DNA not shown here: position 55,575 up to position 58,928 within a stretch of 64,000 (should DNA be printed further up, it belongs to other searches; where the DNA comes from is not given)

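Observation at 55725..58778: AT-rich single-gene insertion encoding a metallophosphoesterase-NTPase fusion: candidate undescribed defence system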

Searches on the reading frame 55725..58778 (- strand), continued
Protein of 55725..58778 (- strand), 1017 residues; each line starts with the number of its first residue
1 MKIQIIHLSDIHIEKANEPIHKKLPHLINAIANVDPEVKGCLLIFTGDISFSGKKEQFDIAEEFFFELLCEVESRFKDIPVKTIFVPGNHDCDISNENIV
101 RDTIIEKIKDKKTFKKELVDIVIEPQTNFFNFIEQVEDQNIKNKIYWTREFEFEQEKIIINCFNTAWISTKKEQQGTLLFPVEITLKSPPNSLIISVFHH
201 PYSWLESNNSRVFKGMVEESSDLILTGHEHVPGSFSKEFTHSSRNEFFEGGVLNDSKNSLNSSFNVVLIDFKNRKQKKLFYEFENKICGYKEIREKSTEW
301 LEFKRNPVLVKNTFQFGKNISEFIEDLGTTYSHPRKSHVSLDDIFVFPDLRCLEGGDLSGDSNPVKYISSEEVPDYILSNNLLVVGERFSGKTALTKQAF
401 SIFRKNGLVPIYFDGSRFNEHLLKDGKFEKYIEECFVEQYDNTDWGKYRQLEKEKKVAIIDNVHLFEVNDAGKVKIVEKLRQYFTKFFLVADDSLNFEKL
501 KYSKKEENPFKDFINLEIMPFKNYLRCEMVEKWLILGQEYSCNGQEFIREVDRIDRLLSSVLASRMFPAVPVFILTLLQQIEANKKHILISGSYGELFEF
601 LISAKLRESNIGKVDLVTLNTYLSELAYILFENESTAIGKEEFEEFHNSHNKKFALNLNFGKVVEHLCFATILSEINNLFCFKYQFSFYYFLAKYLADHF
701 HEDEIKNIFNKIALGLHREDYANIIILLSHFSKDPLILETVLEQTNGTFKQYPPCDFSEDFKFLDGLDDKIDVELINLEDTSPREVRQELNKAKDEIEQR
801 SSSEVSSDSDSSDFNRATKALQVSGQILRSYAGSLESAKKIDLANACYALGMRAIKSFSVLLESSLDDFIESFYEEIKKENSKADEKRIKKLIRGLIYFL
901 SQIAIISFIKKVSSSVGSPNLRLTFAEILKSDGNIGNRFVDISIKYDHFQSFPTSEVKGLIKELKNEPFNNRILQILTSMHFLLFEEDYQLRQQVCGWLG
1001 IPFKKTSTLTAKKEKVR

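Call 30: search_solved_structures(query=A1, max_evalue=1)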
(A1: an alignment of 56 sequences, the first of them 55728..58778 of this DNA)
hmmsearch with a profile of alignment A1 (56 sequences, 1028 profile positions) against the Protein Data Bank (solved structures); distinct sequences matched with E-value up to 1: 70 (the best 60 are shown).
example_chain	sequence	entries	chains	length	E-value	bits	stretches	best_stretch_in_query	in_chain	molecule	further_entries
3cmu_A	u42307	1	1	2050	2.5e-11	45.2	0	387-430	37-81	Protein recA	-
3cmt_A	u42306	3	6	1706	2e-09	38.9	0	387-431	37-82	Protein recA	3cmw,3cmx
3cmv_A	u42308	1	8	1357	1.9e-07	32.3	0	387-431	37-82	Protein recA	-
2dxl_A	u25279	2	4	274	1.1e-05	26.6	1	4-91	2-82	Phosphohydrolase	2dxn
2zo9_B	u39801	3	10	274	1.1e-05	26.6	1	4-91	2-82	Phosphohydrolase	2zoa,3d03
3vx4_A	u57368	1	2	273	0.0024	18.8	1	380-443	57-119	Putative ABC transporter, ATP-binding protein ComA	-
4o24_A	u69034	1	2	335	0.0031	18.4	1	3-91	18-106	Exonuclease, putative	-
2q8u_A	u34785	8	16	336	0.0031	18.4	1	3-91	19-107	Exonuclease, putative | Nuclease SbcCD subunit D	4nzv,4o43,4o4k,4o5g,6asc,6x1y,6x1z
3qg5_C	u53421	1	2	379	0.0037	18.1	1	4-91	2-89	Mre11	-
8vow_A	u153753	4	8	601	0.0039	18.1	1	380-436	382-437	ABC-type bacteriocin transporter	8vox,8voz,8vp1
4s0f_A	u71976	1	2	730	0.0053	17.6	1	380-436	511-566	ABC-type bacteriocin transporter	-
6v9z_A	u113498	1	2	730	0.0054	17.6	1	380-436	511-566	ABC-type bacteriocin transporter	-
4ry2_A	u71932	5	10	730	0.0054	17.6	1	380-436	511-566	ABC-type bacteriocin transporter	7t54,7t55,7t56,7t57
8vp9_A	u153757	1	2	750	0.0055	17.6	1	380-436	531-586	ABC-type bacteriocin transporter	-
8vp3_A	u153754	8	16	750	0.0056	17.6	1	380-436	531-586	ABC-type bacteriocin transporter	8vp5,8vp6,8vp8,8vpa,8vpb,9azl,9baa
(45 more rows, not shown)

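Call 31: find_encoding_contigs(protein=P0024, flank=10000, max_places=1)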
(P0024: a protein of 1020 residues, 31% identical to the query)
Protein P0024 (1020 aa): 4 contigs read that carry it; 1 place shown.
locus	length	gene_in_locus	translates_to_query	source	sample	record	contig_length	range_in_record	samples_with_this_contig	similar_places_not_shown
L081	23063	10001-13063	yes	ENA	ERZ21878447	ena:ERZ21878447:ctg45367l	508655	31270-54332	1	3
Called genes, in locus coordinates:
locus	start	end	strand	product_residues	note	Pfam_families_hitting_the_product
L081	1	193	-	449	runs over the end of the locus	PF03743:TrbI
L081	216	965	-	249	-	PF03524:CagX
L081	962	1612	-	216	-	-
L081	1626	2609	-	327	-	PF04610:TrbL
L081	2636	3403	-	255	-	-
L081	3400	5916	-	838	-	PF03135:CagE_TrbE_VirB, PF19044:P-loop_TraG (weak)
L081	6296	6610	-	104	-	-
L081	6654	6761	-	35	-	-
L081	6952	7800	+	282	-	PF08281:Sigma70_r4_2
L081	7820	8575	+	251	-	-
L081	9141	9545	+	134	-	-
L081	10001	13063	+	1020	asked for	PF00149:Metallophos, PF24406:nSTAND_NTPase4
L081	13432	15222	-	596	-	PF00580:UvrD-helicase, PF01443:Viral_helicase1 (faint), PF13245:AAA_19, PF13604:AAA_30 (faint), PF13361:UvrD_C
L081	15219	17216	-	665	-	PF02463:SMC_N (weak), PF11398:DUF2813 (faint), PF13175:AAA_15, PF13476:AAA_23, PF13304:AAA_21, PF20469:OLD-like_TOPRIM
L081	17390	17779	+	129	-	-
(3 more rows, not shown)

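Call 32: find_encoding_contigs(protein=P0058, flank=10000, max_places=1)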
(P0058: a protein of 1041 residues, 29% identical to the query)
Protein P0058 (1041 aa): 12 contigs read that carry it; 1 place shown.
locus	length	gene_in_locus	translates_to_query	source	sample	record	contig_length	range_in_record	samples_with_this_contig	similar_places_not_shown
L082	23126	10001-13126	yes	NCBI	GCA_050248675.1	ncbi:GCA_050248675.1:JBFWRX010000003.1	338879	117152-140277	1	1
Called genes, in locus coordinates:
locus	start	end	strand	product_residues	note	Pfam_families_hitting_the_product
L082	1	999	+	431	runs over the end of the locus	PF00815:Histidinol_dh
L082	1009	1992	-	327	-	PF13483:Lactamase_B_3, PF12706:Lactamase_B_2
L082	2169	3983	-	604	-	PF12697:Abhydrolase_6 (weak)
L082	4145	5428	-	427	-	-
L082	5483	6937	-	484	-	PF01425:Amidase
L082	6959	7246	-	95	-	PF02686:GatC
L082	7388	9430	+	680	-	-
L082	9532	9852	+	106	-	PF01420:Methylase_S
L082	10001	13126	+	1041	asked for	PF00149:Metallophos, PF24406:nSTAND_NTPase4 (weak)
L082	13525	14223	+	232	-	PF12686:DUF3800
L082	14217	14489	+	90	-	-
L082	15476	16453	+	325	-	-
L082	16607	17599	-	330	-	PF12006:DUF3500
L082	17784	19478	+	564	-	PF00528:BPD_transp_1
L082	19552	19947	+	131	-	PF06514:PsbU (weak), PF12836:HHH_3, PF14520:HHH_5 (faint), PF00633:HHH (weak)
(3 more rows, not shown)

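Call 33: find_encoding_contigs(protein=P0116, flank=10000, max_places=2)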
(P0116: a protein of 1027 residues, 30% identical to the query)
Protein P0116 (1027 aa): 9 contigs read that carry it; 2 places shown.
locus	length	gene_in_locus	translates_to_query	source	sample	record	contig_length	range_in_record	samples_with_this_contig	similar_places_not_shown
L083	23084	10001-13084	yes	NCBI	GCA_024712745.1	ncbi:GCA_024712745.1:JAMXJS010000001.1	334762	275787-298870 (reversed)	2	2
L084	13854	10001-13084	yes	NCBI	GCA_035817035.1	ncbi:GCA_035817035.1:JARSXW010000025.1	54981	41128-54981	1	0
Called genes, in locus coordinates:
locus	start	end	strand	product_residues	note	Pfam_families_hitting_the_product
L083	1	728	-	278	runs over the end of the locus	-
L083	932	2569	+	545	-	PF13529:Peptidase_C39_2, PF00395:SLH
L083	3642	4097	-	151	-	-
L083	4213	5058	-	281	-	-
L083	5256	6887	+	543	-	PF13529:Peptidase_C39_2, PF00395:SLH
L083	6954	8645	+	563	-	PF13529:Peptidase_C39_2, PF00395:SLH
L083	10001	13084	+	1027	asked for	PF00149:Metallophos, PF24406:nSTAND_NTPase4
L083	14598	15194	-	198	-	PF26328:YolC_YozM (weak), PF13222:DUF4030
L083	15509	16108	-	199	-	-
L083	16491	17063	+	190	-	PF00589:Phage_integrase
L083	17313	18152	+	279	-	PF10137:CAP12-PCTIR_TIR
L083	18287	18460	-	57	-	-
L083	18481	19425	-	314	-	PF02899:Phage_int_SAM_1, PF13495:Phage_int_SAM_4 (weak), PF00589:Phage_integrase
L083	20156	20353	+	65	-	PF12844:HTH_19, PF01381:HTH_3, PF13443:HTH_26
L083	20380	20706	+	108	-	PF20040:DUF6442 (faint)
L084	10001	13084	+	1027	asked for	PF00149:Metallophos, PF24406:nSTAND_NTPase4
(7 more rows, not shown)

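Call 34: find_encoding_contigs(protein=P0095, flank=10000, max_places=1)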
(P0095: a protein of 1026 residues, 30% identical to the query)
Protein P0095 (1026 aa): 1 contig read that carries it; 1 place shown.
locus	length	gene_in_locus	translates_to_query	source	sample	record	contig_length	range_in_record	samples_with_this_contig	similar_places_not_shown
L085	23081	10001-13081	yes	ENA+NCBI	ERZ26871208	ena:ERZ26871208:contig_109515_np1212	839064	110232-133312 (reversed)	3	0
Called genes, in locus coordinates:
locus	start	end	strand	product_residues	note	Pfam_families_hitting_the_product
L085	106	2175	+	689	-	PF13229:Beta_helix (weak)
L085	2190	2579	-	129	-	-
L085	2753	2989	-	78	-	-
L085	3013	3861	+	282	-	-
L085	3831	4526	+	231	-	-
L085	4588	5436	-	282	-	-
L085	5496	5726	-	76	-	PF12244:DUF3606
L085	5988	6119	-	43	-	-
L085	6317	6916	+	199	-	PF07506:RepB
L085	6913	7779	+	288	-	PF07506:RepB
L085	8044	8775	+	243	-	PF04545:Sigma70_r4 (weak), PF08281:Sigma70_r4_2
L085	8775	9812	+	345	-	PF00069:Pkinase, PF07714:PK_Tyr_Ser-Thr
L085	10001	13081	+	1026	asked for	PF00149:Metallophos, PF05729:NACHT (faint), PF13401:AAA_22 (faint), PF24406:nSTAND_NTPase4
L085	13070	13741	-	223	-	-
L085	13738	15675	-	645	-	PF12083:DUF3560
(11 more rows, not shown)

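Call 37: find_encoding_contigs(protein=P0002, flank=10000, max_places=2)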
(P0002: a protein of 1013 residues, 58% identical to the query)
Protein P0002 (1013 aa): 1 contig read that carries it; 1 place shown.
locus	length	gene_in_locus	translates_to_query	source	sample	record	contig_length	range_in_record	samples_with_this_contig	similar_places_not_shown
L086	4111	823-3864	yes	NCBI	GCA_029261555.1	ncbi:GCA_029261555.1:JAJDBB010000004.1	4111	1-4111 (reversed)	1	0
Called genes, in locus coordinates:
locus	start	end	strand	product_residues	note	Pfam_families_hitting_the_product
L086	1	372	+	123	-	?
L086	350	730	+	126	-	PF07238:PilZ (weak)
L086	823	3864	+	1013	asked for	PF00149:Metallophos, PF12775:AAA_7 (weak), PF24406:nSTAND_NTPase4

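Call 38: find_encoding_contigs(protein=P0076, flank=10000, max_places=1)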
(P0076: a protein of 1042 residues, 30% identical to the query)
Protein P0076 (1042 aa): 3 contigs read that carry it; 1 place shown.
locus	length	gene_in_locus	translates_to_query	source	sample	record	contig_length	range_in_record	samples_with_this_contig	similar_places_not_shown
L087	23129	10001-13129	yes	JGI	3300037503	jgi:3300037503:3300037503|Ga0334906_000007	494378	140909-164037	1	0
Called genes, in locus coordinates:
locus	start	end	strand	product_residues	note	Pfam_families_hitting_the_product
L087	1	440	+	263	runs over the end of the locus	PF21321:HTH_66, PF04255:DUF433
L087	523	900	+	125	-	PF18478:PIN_10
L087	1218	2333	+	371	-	PF01609:DDE_Tnp_1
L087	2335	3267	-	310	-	PF13643:DUF4145 (weak)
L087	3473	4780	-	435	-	-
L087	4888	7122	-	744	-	PF02171:Piwi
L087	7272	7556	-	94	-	PF13560:HTH_31 (weak), PF12844:HTH_19, PF01381:HTH_3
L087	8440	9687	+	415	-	PF01609:DDE_Tnp_1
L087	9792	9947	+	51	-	-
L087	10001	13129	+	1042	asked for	PF00149:Metallophos, PF24406:nSTAND_NTPase4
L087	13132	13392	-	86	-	-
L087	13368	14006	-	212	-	-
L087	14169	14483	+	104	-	PF01381:HTH_3 (weak)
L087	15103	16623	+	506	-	PF04434:SWIM (weak), PF01609:DDE_Tnp_1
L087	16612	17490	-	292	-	-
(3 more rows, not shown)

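Call 39: find_encoding_contigs(protein=P0115, flank=10000, max_places=1)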
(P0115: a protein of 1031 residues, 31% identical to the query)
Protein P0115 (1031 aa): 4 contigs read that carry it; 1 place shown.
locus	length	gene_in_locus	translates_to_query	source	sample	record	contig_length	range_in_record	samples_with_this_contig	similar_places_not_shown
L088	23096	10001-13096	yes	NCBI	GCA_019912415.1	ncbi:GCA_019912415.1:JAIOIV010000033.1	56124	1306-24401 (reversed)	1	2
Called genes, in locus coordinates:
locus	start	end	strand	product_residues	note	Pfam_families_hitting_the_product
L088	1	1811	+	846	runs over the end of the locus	PF00133:tRNA-synt_1, PF01406:tRNA-synt_1e (faint), PF09334:tRNA-synt_1g, PF13603:tRNA-synt_1_2, PF00133:tRNA-synt_1, PF09334:tRNA-synt_1g (weak), PF00133:tRNA-synt_1, PF08264:Anticodon_1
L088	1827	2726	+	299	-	PF04390:LptE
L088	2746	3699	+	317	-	PF06144:DNA_pol3_delta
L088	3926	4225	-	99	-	PF01649:Ribosomal_S20p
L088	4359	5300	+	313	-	-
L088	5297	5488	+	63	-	PF12797:Fer4_2, PF12837:Fer4_6, PF13237:Fer4_10 (weak), PF00037:Fer4, PF13459:Fer4_15 (weak), PF14697:Fer4_21 (weak), PF13370:Fer4_13, PF12838:Fer4_7 (weak)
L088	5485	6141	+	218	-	PF00730:HhH-GPD, PF00633:HHH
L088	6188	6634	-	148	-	PF24521:Ank_KRIT1, PF12796:Ank_2, PF13637:Ank_4 (weak), PF13857:Ank_5, PF00023:Ank, PF13606:Ank_3, PF13637:Ank_4, PF00023:Ank, +1 more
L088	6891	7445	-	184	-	PF08843:AbiEii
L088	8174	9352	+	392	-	PF17761:DUF1016_N, PF06250:YhcG_C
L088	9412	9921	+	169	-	PF10543:ORF6N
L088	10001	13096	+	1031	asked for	PF00149:Metallophos, PF24406:nSTAND_NTPase4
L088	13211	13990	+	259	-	-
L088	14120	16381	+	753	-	PF01555:N6_N4_Mtase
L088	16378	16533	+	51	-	-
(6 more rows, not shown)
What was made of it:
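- Homologues lie next to Gabija-like genes and type IV secretion genes (call 31), a TIR protein, integrases and Cas9 (call 33), inside a RepB/DUF3560 element (call 34), next to pAgo and transposases (call 38), and next to AbiEii, type III restriction-modification genes and HepT/MNT (call 39).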

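Call 43: predict_structure(alignment_id=A1)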
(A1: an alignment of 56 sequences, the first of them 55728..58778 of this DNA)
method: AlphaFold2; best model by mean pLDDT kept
length: 1017 residues; sequences in the alignment: 56
mean_pLDDT: 85.6   pTM: 0.68
mean pLDDT of the five models: 85.6, 85.2, 83.9, 83.5, 83.3
residues with pLDDT >= 90: 473; 70-90: 444; 50-70: 72; < 50: 28
segments of 3 or more residues with pLDDT < 50: 356-362, 502-504, 805-808, 1007-1017
pLDDT, mean of each block of 10 residues (from residue 1): 94 91 94 91 95 96 94 89 95 87 84 76 94 84 91 91 94 88 76 92 90 88 85 71 77 88 94 91 91 89 75 82 87 86 93 60 71 92 89 94 89 93 87 93 83 90 88 87 93 67 57 88 93 86 82 83 72 87 67 69 76 82 96 92 96 93 88 87 89 95 93 86 88 89 91 93 80 58 84 85 54 82 87 83 94 95 90 86 81 87 93 89 92 90 92 93 90 92 88 89 55 37
secondary structure, 60 per line:
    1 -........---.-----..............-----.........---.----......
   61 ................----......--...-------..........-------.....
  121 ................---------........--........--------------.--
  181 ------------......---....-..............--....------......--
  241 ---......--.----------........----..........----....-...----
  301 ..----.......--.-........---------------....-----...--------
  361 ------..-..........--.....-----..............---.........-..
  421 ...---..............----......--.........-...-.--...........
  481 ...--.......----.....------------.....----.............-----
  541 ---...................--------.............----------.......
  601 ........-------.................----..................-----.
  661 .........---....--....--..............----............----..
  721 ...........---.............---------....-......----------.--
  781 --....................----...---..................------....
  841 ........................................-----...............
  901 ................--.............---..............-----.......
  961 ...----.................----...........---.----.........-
elements in order (helices of 4 or more, strands of 3 or more residues): E2-9 H19-32 E38-46 H55-76 E81-86 H99-108 H116-136 E146-153 E156-163 E193-198 H207-220 E223-226 E233-238 E244-249 E263-270 E275-284 E289-292 H307-313 H318-325 H341-344 E350-352 H370-379 E382-386 H392-405 E409-414 H420-423 H427-439 H445-450 E456-461 H470-483 E486-492 H497-501 E514-518 H523-535 H544-562 H571-583 H594-608 H616-632 E637-639 H640-654 H660-669 E673-676 E679-682 H685-698 H703-714 H719-731 H735-747 H757-760 H762-767 H783-802 H813-830 H837-880 H886-916 H919-931 H935-948 H954-963 H968-984 H989-999 H1008-1016
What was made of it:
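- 56727..57212 (-): STAND helical and winged-helix subdomains, residues 523-684. Secondary structure of the model shows a winged-helix pattern at 616-682 (call 43).
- Full model: pLDDT 85.6, pTM 0.68 (call 43).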
